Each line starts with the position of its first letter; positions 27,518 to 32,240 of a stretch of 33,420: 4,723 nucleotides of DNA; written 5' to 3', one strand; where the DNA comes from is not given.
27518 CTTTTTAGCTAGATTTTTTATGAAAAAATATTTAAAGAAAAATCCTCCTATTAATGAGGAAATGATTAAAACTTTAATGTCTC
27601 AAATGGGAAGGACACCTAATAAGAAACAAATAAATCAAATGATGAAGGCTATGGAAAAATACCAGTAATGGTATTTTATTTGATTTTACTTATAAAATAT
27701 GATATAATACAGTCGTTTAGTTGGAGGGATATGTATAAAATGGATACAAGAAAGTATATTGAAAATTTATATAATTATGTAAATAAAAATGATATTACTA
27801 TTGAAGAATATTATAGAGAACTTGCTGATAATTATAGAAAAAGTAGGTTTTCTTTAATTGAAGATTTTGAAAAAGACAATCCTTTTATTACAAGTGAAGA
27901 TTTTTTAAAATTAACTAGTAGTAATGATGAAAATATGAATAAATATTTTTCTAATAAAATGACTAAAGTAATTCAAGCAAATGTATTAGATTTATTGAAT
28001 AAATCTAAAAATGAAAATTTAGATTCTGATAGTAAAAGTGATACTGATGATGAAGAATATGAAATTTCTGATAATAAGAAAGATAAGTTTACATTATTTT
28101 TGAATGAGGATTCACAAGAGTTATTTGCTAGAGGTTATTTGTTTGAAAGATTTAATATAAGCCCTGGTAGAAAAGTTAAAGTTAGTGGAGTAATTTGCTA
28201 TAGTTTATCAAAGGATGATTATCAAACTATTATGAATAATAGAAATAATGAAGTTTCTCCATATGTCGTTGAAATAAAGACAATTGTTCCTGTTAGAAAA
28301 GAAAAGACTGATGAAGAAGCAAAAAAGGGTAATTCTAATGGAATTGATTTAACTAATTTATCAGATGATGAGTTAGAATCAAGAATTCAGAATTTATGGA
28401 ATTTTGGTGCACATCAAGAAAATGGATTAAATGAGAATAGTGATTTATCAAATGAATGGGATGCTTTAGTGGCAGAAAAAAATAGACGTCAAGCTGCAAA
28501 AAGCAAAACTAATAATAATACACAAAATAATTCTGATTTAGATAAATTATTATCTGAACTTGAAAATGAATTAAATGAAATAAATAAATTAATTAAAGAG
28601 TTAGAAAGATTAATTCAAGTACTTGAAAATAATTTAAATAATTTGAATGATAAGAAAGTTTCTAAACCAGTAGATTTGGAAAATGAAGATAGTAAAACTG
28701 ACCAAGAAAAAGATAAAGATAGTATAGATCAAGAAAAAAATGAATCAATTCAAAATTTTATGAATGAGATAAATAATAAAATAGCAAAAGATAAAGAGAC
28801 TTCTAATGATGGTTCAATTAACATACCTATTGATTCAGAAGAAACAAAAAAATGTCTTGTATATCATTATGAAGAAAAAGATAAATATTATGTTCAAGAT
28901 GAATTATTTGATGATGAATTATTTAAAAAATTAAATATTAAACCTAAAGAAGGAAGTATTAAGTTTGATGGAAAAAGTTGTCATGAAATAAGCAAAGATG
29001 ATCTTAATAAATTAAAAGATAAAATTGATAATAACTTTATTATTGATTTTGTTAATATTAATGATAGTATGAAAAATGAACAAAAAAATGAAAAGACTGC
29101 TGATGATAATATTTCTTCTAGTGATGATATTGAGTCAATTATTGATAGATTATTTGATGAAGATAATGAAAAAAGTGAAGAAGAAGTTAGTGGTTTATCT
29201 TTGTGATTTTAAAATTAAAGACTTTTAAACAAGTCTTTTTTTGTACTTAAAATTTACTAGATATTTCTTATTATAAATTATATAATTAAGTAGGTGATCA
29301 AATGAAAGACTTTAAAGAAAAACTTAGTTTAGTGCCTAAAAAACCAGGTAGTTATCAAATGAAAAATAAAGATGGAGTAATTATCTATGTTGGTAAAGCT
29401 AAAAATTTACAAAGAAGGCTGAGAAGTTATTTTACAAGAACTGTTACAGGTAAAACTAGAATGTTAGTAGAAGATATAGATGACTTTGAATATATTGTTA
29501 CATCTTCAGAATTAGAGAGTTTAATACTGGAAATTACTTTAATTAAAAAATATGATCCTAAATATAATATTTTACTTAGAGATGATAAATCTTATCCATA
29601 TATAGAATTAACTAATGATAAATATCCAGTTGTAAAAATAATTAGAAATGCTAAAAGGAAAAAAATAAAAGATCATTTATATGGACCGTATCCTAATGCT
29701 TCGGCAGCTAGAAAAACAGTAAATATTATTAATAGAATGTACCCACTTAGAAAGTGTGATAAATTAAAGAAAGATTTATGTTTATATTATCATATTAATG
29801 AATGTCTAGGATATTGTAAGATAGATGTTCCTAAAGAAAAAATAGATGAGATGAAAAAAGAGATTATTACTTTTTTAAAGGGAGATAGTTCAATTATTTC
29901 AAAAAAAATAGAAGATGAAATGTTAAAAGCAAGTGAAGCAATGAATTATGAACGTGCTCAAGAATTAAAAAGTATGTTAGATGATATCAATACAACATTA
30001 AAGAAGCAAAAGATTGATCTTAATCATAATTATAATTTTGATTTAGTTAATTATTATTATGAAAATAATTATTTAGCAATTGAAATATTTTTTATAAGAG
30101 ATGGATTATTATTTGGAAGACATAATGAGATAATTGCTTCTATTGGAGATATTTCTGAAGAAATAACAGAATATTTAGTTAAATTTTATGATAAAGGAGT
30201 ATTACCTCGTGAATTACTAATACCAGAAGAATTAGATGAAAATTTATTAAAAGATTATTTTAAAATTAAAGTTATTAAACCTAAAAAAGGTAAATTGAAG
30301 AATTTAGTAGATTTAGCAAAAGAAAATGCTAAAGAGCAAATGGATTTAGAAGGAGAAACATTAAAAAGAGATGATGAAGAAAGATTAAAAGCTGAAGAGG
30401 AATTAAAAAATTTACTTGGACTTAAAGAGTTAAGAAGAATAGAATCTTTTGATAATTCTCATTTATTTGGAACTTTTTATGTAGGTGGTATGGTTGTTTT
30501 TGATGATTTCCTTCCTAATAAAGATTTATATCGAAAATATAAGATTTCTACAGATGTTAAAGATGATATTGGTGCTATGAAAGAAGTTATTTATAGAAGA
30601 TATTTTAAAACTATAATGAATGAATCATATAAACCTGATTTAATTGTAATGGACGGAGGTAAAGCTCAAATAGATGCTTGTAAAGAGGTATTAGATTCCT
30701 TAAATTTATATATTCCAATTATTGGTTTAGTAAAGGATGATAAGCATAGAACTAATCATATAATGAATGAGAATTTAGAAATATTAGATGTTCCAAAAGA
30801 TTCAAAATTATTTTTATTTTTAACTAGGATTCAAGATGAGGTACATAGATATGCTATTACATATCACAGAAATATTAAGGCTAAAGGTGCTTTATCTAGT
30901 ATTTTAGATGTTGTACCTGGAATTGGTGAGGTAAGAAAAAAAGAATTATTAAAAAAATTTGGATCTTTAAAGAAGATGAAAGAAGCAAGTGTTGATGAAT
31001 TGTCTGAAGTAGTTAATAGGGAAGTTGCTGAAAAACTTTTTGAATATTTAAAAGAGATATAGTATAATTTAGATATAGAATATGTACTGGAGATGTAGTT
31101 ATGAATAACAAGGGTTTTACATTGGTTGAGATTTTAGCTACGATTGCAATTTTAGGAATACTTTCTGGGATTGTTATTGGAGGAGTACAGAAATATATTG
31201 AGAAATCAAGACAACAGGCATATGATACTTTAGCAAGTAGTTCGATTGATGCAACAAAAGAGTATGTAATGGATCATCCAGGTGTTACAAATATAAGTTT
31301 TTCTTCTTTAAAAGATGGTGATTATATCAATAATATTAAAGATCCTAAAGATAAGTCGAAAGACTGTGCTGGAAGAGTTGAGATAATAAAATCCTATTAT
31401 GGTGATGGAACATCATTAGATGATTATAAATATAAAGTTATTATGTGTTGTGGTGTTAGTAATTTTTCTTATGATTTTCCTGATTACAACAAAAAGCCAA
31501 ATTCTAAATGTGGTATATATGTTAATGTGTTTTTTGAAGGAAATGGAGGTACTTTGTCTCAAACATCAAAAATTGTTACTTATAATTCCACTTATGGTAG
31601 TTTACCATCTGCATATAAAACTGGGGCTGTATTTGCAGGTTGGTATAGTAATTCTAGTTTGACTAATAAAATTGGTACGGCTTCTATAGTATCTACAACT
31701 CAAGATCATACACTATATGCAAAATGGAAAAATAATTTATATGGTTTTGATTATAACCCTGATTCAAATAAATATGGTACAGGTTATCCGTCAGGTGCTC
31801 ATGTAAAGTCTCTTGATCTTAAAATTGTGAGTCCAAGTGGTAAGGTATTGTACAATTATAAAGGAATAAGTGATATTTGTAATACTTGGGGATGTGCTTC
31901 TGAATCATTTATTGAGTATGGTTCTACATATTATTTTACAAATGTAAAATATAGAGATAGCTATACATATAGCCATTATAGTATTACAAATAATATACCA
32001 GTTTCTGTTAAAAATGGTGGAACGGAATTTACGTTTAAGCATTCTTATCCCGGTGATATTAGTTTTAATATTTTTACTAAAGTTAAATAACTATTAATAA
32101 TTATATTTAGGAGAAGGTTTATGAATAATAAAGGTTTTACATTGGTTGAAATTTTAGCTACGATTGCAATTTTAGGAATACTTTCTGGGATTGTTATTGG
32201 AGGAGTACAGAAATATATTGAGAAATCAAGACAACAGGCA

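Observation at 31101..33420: Tandem array of at least three modular type IV pilin genes with an invariant N-terminus; the two complete copies carry unrelated C-terminal cargo modules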

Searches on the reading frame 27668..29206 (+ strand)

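Call 18: search_protein_families(library=pfam, proteins=[window:27668-29206:+], max_evalue=0.01)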
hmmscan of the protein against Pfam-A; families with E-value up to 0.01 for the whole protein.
window:27668-29206:+ (512 aa): 1 family
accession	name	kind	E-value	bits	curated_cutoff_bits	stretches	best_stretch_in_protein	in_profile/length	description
PF09177.16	STX6_10_61_N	-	0.0077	17.2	29.4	0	278-327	26-77/99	Syntaxin 6/10/61, N-terminal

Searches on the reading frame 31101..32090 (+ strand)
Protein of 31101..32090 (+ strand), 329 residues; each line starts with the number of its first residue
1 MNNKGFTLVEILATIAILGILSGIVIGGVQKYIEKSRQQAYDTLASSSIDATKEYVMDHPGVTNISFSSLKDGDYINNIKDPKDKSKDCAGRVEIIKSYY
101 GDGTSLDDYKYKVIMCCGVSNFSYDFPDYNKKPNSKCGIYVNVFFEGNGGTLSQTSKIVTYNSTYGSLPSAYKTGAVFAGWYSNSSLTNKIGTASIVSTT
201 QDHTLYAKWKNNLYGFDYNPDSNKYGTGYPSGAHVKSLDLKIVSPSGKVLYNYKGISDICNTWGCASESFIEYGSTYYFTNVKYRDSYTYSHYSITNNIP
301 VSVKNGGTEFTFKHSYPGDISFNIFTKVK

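Call 6: search_protein_families(library=ncbifam, proteins=[window:31101-32090:+], max_evalue=1)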
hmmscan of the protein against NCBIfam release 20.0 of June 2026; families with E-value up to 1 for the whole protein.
window:31101-32090:+ (329 aa): 13 families
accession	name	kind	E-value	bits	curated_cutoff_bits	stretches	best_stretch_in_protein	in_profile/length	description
TIGR02532.1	IV_pilin_GFxxxE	domain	3.6e-07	29.8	16.3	1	4-26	2-24/24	prepilin-type N-terminal cleavage/methylation domain-containing protein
TIGR02543.1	List_Bact_rpt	repeat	1.2e-06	28.8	20.95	1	172-211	2-42/44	TIGR02543 family repeat protein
NF007862.0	PRK10574.1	equivalog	1.5e-06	28.4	138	1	2-36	3-37/145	prepilin peptidase-dependent pilin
NF041775.1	typeIV_PilA_Myxo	equivalog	3.6e-05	23.8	400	1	2-53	9-60/214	type IV pilin protein PilA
TIGR01710.1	typeII_sec_gspG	equivalog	3.9e-05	23.7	88.85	1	4-52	1-49/134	type II secretion system major pseudopilin GspG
NF040999.1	pilin_ComGC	equivalog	0.00044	20.4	75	1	4-83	2-79/84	competence type IV pilus major pilin ComGC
NF041013.1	T4P_ComGE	equivalog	0.001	19.1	49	1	2-39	2-39/83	competence type IV pilus minor pilin ComGE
NF040982.1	ComGD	equivalog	0.0026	18.2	70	1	3-71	1-69/139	competence type IV pilus minor pilin ComGD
TIGR01708.2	typeII_sec_gspH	equivalog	0.0036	17.3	80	1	4-30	2-28/169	type II secretion system minor pseudopilin GspH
NF033188.1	internalin_H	exception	0.011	14.4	1050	1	130-223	397-494/548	InlH/InlC2 family class 1 internalin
NF007800.0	PRK10506.1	equivalog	0.04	13.7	158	1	2-37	7-42/163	prepilin peptidase-dependent protein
NF041002.1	pilin_ComGF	equivalog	0.055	13.7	80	1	3-37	1-35/139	competence type IV pilus minor pilin ComGF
TIGR02596.1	TIGR02596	subfamily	0.13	12.3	70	1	6-37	1-32/196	Verru_Chthon cassette protein D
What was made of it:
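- On Listeria-Bacteroides repeat (Flg_new, PF09479): TIGR02543 scores 28.8 against 20.95 (call 6).
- ComGC model scores are 18-20 bits against a cut-off of 75 (call 6).
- Tried and rejected: ComGC / competence-pilin membership: rejected on score (call 6).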

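Call 7: search_protein_families(library=pfam, proteins=[window:31101-32090:+], max_evalue=1)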
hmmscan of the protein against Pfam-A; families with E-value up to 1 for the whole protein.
window:31101-32090:+ (329 aa): 2 families
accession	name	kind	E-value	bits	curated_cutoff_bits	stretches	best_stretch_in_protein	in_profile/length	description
PF09479.16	Flg_new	-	1.8e-14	54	27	1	143-208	3-65/65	Listeria-Bacteroides repeat domain (List_Bact_rpt)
PF07963.17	N_methyl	-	3.2e-07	30.1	21.2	1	2-25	3-26/27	Prokaryotic N-terminal methylation motif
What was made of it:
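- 31101..32090 (+): P1, a modular type IV pilin of 329 aa: leader MNNKG, stem, B-repeat, beta-sandwich. N_methyl and TIGR02532 pass their cut-offs (calls 6, 7).
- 31527..31724 (+): P1 Listeria-Bacteroides (InlB-type) B-repeat, aa 143-208. PF09479, E 1.8e-14, 54 bits against a cut-off of 27 (call 7).
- On Listeria-Bacteroides repeat (Flg_new, PF09479): 54 bits against a cut-off of 27 (call 7).
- Checked: P1 carries Flg_new (PF09479) at aa 143-208, E 1.8e-14 (call 7).
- Prepilin motif above curated cut-offs in both complete genes (calls 6, 7).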

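Call 14: search_solved_structures(query=window:31101-32090:+, max_evalue=10, show_alignments=2)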
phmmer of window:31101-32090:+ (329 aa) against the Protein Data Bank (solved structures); distinct sequences matched with E-value up to 10: 16.
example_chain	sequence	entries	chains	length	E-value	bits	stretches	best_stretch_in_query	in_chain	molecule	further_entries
9egp_A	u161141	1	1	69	3.4e-05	26.5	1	2-54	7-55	Geopilin domain 1 protein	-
7tgg_A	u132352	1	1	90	0.0003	23.4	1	2-50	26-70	Geopilin domain 1 protein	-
5kua_A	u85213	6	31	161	0.0064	19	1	6-60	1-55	pilin | Neisseria meningitidis PilE variant SB-GATDH | Neisseria meningitidis PilE, SB-DATDH variant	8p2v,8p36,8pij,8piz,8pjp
8p3b_A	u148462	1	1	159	0.0065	19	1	6-60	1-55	Fimbrial protein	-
2hi2_A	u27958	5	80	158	0.0091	18.5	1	6-60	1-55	Fimbrial protein | PilA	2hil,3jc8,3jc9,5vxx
1ay2_A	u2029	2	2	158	0.0097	18.4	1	6-60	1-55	TYPE 4 PILIN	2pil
9laa_A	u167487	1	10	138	0.034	16.6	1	4-38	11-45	Type IV pilin protein PilA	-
8tob_GA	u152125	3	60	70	0.034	16.6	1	7-41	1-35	Fimbrial protein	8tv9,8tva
2m7g_A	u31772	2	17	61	0.044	16.3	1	6-51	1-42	Geopilin domain 1 protein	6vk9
1oqw_A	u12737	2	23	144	0.053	16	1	6-46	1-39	Fimbrial protein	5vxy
8tum_e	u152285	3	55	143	0.061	15.8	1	6-44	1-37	Type IV major pilin protein PilA | Pilin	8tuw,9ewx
3sok_A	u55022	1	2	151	0.14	14.6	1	6-59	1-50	Fimbrial protein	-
9vnj_B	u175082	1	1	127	0.19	14.2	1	31-123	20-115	Trimeric autotransporter adhesin- and peptidoglycan-associated protein A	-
8tj2_C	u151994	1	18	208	0.22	13.9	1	6-56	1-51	Type IV major pilin protein PilA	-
5wda_A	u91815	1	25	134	0.27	13.7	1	6-44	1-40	General secretion pathway protein G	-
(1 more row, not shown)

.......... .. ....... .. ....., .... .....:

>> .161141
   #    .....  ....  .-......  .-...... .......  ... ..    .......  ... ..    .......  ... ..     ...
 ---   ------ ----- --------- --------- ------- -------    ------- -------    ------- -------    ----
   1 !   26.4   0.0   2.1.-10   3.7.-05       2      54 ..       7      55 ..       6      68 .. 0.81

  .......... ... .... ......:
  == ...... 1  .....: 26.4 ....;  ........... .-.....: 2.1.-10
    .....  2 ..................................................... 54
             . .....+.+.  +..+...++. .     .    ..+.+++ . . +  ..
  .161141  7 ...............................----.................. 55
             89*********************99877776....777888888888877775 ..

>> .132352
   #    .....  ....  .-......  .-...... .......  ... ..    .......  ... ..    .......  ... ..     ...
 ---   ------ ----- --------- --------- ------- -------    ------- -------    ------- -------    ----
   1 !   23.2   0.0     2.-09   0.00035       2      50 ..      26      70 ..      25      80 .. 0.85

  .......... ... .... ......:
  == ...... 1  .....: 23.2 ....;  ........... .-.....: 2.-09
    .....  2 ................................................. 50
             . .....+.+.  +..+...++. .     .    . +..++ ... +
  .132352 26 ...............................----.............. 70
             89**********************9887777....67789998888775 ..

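Call 52: predict_structure(alignment_id=A2)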
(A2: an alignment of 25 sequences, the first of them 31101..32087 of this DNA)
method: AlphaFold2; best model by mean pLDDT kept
length: 329 residues; sequences in the alignment: 25
mean_pLDDT: 87.9   pTM: 0.67
mean pLDDT of the five models: 87.9, 86.9, 86.1, 85.4, 82.2
residues with pLDDT >= 90: 204; 70-90: 94; 50-70: 22; < 50: 9
segments of 3 or more residues with pLDDT < 50: 1-3, 99-104
pLDDT, mean of each block of 10 residues (from residue 1): 59 77 73 85 92 90 89 92 88 75 59 87 86 77 96 96 93 95 96 92 95 93 93 96 95 92 66 96 98 93 96 94 97
secondary structure, 60 per line:
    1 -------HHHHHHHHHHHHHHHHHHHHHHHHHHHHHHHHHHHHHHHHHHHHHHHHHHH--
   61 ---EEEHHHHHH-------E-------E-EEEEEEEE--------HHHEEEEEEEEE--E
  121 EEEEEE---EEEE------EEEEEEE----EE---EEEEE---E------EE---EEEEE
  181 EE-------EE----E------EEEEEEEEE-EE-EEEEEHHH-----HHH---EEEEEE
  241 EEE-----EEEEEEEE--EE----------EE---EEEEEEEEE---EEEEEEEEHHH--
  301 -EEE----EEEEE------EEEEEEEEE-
elements in order: H8-58 E64-66 H67-72 E90-97 E109-117 E120-126 E130-133 E140-146 E156-160 E176-182 E203-211 E216-220 E235-243 E249-256 E276-284 E288-295 E302-304 E309-313 E320-328
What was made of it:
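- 31101..32090 (+): AF2 model pLDDT 87.9 (call 52).
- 31734..32087 (+): P1 C-terminal beta-sandwich, aa ~212-329, resembling the stalk domains of Gram-positive adhesins. All-beta in AF2 (call 52).
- Checked: An all-beta domain follows (call 52).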

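Call 57: fold_search(model_id=the predicted structure, library=pdb)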
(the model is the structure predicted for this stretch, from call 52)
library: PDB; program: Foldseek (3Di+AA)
matches with E <= 10: 605; with E <= 0.001: 5
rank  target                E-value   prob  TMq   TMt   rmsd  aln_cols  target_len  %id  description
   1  10ps                  3.2e-05  0.99  0.22  0.16  15.0       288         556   13  Crystal structure of SdrD A2-A3-B1-B2 domains from Staphylococcus aureus JH1 (released 2026-02-11)
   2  5u6f                  7.6e-05  0.97  0.23  0.25  19.9       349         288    6  Bacterial adhesin from Mobiluncus mulieris containing intramolecular disulfide, isopeptide, and ester bond cross-links ( (released 2018-06-13)
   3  6fwv_A                8.5e-05  1.00  0.26  0.18  18.0       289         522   11  The Bacillus anthracis TIE protein (released 2018-08-08)
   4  6fwv_B                2.0e-04  0.99  0.26  0.18  18.2       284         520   12  The Bacillus anthracis TIE protein (released 2018-08-08)
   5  9qr5                  7.5e-04  1.00  0.22  0.21  14.6       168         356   14  InlB392_V333E: V333E variant of Listeria monocytogenes InlB (internalin B) residues 36-392 (released 2025-11-26)
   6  7yl6_B                1.1e-03  0.87  0.21  0.18  14.4       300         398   11  Cell surface protein YwfG protein complexed with alpha-1,2-mannobiose (released 2023-06-07)
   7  9qr4_A                1.2e-03  1.00  0.23  0.21  14.8       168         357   14  InlB392_T336Y: T336Y variant of Listeria monocytogenes InlB (internalin B) residues 36-392 (released 2025-12-03)
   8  7nms                  1.5e-03  1.00  0.22  0.21  14.5       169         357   14  InlB392_T332E: T332E variant of Listeria monocytogenes InlB (internalin B) residues 36-392 (released 2022-01-26)
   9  7yl4_A                1.5e-03  0.89  0.21  0.16  14.3       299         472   10  Cell surface protein YwfG protein (apo form) (released 2023-06-07)
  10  7pv9_A                1.9e-03  1.00  0.23  0.22  14.8       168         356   14  Listeria monocytogene InlB (internalin B) residues 36-392 (internalin domain and B-repeat) (released 2022-01-26)
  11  7yl5_B                1.9e-03  0.80  0.20  0.17  14.7       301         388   10  Cell surface protein YwfG protein complexed with mannose (released 2023-06-07)
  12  3phs                  2.0e-03  0.91  0.21  0.26  20.4       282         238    8  Crystal Structure of GBS52, the minor pilin in gram-positive pathogen Streptococcus agalactiae (released 2010-11-17)
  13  7yl4_B                3.1e-03  0.72  0.20  0.17  14.2       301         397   10  Cell surface protein YwfG protein (apo form) (released 2023-06-07)
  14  3gld_C                3.9e-03  0.82  0.20  0.23  16.4       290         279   11  Crystal Structure of the Major Pilin from Streptococcus pyogenes E117A mutant (released 2009-06-02)
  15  2y5p_C                4.1e-03  1.00  0.21  0.86   2.0        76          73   22  B-repeat of Listeria monocytogenes InlB (internalin B) (released 2011-02-23)
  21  2y5p_D                1.5e-02  1.00  0.20  0.83   2.3        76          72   22  B-repeat of Listeria monocytogenes InlB (internalin B) (released 2011-02-23)
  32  2y5p_A                3.3e-02  1.00  0.20  0.82   2.2        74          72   23  B-repeat of Listeria monocytogenes InlB (internalin B) (released 2011-02-23)
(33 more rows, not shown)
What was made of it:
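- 31527..31724 (+): Foldseek match to the InlB B-repeat 2y5p, TM(target) 0.86, rmsd 2.0 (call 57).
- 31734..32087 (+): Foldseek hits SdrD B domains, the Mobiluncus adhesin 5u6f and the B. anthracis TIE protein at E 3e-5 to 2e-4, but these alignments span most of the two-domain model with high rmsd, so the beta-sandwich assignment is by elimination (call 57).
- On Listeria-Bacteroides repeat (Flg_new, PF09479): Foldseek match to 2y5p, TM 0.86 (call 57).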

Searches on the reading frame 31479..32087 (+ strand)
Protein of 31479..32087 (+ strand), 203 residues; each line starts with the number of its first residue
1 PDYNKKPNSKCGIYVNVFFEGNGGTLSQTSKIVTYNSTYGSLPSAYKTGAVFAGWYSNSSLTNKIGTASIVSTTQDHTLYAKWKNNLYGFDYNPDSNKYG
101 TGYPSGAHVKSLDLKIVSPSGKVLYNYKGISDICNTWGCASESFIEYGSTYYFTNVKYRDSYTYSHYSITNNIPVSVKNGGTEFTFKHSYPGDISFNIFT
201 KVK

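Call 21: find_homologous_proteins(query=window:31479-32087:+, max_evalue=0.001)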
Query seq(203 aa) (203 aa): 2 proteins with E <= 0.001 among 34 candidates.
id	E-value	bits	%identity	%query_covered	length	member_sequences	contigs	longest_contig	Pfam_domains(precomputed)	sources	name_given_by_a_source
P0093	8.3e-131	452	100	100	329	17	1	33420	PF09479.17,PF07963.18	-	-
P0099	1.0e-119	416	92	100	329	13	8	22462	PF09479.17,PF07963.18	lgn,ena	-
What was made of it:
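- Tried and rejected: A word-indexed homology search with the P1 module found only itself and one close relative (call 21).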
